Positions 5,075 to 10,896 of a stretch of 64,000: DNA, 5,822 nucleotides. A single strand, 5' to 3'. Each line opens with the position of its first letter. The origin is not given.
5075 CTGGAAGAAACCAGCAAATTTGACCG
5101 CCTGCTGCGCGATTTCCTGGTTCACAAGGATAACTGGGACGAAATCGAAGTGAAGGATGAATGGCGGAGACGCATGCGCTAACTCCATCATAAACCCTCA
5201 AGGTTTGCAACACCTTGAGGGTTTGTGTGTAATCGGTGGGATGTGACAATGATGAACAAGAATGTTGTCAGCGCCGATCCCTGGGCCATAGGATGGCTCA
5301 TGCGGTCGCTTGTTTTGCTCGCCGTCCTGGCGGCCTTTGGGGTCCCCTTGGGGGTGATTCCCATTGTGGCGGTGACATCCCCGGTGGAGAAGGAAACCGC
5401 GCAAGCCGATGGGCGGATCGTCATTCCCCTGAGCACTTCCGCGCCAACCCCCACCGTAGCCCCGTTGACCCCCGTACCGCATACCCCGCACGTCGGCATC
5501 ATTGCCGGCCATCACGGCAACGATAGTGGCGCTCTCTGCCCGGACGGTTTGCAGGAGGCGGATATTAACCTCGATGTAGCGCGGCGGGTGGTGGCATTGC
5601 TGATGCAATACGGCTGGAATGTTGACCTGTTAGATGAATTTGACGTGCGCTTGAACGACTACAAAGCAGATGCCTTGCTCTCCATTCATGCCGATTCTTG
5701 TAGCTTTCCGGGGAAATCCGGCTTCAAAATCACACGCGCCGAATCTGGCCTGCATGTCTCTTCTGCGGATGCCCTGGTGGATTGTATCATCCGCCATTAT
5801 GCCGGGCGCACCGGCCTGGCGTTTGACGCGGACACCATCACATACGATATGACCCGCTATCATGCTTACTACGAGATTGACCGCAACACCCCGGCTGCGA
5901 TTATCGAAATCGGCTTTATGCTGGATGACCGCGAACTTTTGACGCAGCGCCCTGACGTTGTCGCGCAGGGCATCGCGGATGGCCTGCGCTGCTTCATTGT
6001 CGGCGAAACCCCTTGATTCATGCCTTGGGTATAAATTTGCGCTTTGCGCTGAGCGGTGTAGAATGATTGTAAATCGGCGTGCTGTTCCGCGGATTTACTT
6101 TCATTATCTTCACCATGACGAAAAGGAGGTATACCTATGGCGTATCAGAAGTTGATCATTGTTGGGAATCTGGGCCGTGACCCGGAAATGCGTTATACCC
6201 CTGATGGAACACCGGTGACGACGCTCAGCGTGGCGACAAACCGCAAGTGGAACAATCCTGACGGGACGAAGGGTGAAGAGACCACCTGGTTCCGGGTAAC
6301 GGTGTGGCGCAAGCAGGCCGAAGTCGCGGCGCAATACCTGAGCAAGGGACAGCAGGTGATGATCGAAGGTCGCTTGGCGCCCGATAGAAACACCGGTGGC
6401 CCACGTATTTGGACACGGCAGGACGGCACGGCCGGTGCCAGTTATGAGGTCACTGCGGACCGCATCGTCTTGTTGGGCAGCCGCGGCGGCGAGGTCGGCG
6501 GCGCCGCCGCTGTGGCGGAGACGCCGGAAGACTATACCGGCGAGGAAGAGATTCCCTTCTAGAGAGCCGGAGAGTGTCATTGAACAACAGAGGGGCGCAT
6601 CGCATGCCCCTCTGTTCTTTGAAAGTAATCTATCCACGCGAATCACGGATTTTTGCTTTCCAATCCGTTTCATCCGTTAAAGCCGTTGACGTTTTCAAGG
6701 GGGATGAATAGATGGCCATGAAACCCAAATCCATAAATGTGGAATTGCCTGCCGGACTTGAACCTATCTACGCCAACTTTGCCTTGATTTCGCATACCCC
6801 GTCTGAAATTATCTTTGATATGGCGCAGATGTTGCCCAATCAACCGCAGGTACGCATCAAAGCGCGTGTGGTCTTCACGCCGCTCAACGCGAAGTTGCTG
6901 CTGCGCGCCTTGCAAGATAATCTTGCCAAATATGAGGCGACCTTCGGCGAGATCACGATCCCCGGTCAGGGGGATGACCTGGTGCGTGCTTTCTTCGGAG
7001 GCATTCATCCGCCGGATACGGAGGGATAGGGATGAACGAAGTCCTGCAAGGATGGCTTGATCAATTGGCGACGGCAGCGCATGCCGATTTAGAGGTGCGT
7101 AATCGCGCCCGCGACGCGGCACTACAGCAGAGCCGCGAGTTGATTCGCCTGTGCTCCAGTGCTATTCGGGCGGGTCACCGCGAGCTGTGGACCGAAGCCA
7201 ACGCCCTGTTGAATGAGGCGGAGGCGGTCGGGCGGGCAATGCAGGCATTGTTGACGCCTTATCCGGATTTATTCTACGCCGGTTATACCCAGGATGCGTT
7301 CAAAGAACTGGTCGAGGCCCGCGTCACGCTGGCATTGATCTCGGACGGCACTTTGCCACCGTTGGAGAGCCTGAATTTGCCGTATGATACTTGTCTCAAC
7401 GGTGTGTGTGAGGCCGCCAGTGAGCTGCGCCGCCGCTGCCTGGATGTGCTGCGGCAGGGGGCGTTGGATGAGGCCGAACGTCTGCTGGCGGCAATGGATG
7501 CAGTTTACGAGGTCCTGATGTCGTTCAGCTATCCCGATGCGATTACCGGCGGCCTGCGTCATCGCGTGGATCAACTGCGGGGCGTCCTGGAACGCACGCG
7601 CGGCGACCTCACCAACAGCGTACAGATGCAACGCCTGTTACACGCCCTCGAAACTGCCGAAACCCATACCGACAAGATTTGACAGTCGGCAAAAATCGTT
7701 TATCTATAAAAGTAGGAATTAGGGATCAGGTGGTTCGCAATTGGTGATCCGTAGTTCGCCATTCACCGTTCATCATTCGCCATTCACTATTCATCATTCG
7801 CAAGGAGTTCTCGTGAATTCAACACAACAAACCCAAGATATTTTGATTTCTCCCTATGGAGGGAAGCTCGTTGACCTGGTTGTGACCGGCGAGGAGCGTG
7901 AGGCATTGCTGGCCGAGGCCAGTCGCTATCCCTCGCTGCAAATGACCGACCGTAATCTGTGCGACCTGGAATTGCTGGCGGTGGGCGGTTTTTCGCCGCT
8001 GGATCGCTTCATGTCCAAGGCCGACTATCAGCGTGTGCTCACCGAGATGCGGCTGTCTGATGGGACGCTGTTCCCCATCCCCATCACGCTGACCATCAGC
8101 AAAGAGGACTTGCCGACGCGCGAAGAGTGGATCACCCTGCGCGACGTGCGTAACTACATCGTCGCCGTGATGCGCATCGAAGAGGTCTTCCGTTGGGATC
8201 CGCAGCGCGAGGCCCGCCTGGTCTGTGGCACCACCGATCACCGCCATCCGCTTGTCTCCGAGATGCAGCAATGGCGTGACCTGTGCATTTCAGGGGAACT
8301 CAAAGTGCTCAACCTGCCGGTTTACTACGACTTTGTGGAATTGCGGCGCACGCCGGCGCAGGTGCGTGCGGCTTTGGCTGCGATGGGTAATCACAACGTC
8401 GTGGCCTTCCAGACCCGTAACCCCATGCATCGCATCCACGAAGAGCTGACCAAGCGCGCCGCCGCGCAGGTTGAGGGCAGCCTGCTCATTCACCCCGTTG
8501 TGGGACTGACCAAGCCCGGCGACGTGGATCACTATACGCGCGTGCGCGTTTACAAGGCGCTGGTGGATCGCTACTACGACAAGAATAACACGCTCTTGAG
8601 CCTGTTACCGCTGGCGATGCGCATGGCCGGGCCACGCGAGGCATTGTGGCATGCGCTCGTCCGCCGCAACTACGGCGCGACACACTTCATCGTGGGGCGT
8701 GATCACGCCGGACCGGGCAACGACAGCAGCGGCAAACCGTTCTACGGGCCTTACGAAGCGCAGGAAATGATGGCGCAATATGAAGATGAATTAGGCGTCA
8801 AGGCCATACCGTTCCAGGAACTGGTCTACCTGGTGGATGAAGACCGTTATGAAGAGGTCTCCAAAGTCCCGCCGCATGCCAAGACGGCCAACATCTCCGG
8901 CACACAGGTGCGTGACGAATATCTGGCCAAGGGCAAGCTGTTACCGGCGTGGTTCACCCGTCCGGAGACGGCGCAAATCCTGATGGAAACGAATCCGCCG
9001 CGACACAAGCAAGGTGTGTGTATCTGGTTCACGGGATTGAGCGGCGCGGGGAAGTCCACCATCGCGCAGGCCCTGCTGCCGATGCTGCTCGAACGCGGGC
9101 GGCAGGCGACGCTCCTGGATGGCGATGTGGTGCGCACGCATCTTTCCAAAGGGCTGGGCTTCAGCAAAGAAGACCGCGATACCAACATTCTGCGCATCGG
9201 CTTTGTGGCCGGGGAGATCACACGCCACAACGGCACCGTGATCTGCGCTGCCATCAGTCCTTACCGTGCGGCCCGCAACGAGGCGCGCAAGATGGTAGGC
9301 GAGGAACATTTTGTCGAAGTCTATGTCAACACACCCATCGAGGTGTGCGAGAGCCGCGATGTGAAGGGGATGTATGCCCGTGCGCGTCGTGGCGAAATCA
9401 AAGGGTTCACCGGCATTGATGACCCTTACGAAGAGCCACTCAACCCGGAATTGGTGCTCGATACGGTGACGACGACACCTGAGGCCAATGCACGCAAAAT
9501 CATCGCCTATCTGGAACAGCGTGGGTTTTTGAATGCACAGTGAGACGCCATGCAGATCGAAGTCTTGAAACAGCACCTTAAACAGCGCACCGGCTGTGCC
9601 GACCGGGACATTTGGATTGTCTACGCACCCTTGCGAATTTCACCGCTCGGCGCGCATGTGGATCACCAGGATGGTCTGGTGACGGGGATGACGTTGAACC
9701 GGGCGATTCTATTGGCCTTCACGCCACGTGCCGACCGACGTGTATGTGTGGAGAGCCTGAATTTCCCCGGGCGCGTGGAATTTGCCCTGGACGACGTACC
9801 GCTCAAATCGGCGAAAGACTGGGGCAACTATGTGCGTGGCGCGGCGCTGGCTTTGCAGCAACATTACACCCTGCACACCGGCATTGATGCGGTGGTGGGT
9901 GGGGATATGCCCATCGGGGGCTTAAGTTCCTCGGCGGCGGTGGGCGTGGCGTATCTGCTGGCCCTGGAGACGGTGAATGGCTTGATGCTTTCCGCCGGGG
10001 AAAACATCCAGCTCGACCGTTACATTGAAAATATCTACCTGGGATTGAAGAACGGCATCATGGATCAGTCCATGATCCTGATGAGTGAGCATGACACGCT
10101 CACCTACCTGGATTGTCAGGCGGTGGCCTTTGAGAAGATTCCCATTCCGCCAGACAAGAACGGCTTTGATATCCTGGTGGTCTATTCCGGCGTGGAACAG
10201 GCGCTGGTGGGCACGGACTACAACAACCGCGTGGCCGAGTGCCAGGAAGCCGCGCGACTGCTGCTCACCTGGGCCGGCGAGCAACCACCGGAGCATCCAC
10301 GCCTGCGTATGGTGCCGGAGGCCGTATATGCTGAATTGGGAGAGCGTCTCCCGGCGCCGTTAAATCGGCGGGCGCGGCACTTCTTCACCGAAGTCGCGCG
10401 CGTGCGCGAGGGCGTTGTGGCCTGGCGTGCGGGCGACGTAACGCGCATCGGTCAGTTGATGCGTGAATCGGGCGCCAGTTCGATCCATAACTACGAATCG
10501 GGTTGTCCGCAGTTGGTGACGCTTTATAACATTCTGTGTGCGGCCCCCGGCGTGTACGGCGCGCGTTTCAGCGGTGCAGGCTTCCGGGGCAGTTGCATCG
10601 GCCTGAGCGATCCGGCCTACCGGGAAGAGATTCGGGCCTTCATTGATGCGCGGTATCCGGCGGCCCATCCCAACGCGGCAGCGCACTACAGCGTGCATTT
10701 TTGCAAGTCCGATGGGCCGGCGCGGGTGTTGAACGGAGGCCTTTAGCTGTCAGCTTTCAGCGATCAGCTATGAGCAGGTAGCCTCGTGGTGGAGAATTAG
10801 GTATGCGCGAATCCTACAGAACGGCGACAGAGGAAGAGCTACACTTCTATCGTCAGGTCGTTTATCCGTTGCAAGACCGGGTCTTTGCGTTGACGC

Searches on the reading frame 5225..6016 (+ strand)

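Call 19: search_protein_families(library=pfam, proteins=[window:5225-6016:+], max_evalue=0.00001)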
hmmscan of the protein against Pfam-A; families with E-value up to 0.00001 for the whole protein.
window:5225-6016:+ (263 aa): 1 family
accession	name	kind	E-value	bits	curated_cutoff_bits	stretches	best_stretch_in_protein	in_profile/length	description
PF01520.23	Amidase_3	-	3e-17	63.6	27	1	90-255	1-173/174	N-acetylmuramoyl-L-alanine amidase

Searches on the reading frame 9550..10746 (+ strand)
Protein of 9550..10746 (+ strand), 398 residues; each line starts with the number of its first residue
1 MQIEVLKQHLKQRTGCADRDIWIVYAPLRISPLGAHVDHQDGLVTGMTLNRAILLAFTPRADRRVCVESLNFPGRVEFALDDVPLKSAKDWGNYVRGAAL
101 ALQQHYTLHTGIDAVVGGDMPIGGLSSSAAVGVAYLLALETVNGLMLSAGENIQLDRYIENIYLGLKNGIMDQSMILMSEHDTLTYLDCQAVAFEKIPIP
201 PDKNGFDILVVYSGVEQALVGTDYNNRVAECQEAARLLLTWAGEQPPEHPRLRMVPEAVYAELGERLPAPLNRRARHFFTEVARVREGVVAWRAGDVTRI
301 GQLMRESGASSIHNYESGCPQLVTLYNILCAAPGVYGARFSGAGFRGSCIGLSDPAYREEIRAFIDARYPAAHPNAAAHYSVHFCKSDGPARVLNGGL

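Call 19: search_protein_families(library=pfam, proteins=[window:9550-10746:+], max_evalue=0.00001)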
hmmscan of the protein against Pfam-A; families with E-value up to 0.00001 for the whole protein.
window:9550-10746:+ (398 aa): 3 families
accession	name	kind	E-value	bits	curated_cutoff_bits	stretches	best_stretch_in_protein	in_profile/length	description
PF00288.32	GHMP_kinases_N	-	2.8e-13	50.3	22.3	1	93-179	1-86/87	GHMP kinases N terminal domain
PF08544.19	GHMP_kinases_C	-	4.9e-09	36.9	21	1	293-370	6-84/85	GHMP kinases C terminal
PF10509.15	GalKase_gal_bdg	-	1.5e-07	31.3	23.1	1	20-59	11-49/49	Galactokinase galactose-binding signature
